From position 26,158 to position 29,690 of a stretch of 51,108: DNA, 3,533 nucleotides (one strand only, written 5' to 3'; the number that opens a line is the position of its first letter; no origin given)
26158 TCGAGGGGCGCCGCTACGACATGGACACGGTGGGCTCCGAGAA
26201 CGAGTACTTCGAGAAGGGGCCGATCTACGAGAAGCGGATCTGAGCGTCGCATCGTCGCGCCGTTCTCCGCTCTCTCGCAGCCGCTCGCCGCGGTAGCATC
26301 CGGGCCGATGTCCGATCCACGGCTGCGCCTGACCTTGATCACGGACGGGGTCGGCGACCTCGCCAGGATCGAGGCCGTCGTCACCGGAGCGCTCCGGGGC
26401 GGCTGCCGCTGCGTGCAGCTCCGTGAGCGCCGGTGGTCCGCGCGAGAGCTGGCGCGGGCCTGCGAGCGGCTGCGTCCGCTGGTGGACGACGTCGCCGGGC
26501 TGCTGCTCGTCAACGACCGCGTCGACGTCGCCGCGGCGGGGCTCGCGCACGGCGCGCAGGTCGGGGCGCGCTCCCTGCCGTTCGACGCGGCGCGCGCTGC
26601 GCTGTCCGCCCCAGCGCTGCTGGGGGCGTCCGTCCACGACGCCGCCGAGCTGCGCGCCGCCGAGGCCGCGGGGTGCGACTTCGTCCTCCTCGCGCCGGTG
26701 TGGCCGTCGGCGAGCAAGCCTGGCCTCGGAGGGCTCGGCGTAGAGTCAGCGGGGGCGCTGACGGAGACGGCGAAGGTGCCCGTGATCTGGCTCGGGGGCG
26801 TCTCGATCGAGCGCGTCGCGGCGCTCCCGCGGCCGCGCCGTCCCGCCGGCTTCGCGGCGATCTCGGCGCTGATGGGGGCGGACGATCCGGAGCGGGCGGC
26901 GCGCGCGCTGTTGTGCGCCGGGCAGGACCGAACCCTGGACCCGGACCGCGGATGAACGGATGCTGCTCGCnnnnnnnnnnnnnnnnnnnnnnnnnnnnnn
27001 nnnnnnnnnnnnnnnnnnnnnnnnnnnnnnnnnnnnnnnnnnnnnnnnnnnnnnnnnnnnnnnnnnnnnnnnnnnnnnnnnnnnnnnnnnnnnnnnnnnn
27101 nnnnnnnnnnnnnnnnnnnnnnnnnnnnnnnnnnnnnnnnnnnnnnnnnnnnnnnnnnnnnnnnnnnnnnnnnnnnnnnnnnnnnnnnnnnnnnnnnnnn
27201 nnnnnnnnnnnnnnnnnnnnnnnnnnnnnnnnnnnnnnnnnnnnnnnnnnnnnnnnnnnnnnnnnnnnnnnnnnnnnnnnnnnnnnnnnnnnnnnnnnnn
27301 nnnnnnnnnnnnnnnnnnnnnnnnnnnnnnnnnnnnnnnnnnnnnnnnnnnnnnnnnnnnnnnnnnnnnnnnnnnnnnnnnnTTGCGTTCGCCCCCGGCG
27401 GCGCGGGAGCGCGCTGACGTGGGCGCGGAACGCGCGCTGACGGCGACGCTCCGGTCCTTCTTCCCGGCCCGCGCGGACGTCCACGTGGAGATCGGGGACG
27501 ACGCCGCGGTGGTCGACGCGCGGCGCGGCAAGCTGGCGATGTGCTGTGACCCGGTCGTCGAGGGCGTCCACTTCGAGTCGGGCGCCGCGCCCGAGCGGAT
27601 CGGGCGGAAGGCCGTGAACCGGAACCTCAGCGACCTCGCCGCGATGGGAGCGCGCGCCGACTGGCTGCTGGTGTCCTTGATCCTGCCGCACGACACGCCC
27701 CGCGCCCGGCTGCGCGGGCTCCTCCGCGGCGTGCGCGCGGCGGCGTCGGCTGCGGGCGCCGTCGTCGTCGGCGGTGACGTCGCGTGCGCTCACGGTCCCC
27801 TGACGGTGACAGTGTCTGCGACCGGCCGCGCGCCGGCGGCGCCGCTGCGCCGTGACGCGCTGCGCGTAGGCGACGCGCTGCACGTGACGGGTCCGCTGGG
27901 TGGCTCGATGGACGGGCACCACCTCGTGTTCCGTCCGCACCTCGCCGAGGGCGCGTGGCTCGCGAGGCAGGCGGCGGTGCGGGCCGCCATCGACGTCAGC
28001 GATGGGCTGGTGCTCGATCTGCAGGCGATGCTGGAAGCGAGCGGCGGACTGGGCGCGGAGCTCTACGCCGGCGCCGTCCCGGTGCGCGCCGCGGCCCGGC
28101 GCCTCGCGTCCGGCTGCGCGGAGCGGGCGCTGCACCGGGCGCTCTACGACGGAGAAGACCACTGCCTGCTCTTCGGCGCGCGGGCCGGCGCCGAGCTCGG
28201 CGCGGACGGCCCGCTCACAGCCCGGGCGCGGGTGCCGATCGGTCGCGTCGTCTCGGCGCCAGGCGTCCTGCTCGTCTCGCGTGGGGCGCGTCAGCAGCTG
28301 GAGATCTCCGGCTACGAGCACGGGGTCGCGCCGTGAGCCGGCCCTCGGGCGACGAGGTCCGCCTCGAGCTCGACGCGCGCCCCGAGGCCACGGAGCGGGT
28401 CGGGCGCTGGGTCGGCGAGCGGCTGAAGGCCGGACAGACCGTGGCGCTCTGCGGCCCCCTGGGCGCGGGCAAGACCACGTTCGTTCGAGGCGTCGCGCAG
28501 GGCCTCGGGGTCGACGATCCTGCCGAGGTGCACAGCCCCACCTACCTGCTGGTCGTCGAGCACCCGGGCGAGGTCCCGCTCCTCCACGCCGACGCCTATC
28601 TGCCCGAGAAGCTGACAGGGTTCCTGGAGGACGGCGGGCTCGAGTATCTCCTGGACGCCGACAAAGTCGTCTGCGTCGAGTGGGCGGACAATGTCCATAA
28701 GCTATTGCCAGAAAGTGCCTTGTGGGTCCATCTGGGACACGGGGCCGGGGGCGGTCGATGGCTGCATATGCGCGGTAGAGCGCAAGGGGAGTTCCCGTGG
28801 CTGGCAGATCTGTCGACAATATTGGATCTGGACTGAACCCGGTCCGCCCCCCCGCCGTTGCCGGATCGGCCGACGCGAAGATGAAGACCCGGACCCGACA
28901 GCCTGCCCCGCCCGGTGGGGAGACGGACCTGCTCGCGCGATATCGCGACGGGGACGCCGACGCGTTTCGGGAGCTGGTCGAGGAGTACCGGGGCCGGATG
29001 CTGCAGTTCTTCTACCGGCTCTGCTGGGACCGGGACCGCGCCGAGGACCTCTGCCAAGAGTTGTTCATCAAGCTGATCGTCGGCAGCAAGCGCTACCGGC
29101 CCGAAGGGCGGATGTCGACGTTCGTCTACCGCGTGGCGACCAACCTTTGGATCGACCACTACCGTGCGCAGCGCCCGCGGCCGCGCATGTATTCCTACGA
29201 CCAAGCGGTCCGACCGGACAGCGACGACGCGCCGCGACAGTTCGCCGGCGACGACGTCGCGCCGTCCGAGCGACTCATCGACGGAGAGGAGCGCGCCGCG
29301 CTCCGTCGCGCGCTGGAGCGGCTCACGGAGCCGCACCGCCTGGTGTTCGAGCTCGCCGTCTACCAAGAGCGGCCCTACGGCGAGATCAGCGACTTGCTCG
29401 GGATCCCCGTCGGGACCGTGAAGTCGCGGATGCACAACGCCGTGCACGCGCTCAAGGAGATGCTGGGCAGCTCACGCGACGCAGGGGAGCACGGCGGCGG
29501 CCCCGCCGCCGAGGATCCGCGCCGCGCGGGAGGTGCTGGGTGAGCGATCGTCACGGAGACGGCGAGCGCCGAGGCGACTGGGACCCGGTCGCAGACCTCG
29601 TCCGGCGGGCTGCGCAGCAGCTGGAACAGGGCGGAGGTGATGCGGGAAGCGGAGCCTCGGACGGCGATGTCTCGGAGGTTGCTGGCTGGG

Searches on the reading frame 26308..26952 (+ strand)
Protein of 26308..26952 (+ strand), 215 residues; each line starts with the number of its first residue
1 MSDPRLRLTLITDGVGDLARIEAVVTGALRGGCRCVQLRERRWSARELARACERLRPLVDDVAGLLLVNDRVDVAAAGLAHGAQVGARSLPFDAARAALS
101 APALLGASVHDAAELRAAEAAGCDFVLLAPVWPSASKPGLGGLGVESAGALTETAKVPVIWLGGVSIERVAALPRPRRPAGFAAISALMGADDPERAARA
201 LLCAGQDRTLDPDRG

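Call 33: search_protein_families(library=pfam, proteins=[window:26308-26952:+], max_evalue=0.00001)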
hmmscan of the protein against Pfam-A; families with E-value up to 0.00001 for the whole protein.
window:26308-26952:+ (215 aa): 1 family
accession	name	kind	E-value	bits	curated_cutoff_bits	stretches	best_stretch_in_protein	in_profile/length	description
PF02581.23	TMP-TENI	-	1.7e-36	125.7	27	1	9-174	2-167/180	Thiamine monophosphate synthase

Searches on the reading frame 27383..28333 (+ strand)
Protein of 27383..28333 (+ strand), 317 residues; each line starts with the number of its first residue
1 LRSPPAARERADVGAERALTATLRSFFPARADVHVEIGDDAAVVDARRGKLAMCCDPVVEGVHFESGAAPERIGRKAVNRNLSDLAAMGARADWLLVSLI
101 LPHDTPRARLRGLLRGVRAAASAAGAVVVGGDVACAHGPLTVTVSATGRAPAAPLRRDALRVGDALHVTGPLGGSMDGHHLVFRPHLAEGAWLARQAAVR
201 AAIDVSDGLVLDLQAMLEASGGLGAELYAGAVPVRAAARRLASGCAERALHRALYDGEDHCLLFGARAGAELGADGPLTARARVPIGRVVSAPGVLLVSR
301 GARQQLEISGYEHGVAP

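Call 33: search_protein_families(library=pfam, proteins=[window:27383-28333:+], max_evalue=0.00001)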
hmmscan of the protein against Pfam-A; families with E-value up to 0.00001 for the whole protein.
window:27383-28333:+ (317 aa): 1 family
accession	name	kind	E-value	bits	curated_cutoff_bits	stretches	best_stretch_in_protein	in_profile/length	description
PF00586.29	AIRS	-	8.3e-26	91.1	24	1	38-149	1-111/112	AIR synthase related protein, N-terminal domain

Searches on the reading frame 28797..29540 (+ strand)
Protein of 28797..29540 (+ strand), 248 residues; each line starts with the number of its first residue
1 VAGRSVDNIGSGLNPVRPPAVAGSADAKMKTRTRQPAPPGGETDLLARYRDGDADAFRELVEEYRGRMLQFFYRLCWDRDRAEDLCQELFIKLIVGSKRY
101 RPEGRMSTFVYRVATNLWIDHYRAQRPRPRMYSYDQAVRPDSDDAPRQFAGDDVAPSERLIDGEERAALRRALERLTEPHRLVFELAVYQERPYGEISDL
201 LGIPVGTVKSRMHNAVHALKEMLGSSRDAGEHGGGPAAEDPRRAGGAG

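Call 33: search_protein_families(library=pfam, proteins=[window:28797-29540:+], max_evalue=0.00001)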
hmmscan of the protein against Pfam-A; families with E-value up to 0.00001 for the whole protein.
window:28797-29540:+ (248 aa): 3 families
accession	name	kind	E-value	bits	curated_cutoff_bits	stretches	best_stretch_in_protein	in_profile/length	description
PF04542.20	Sigma70_r2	-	1.2e-14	54.2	24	1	60-126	1-69/71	Sigma-70 region 2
PF08281.18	Sigma70_r4_2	-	5.6e-13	48.8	25.7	1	167-216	2-51/54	Sigma-70, region 4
PF04545.22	Sigma70_r4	-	7.7e-12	45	24.1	1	172-221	1-50/50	Sigma-70, region 4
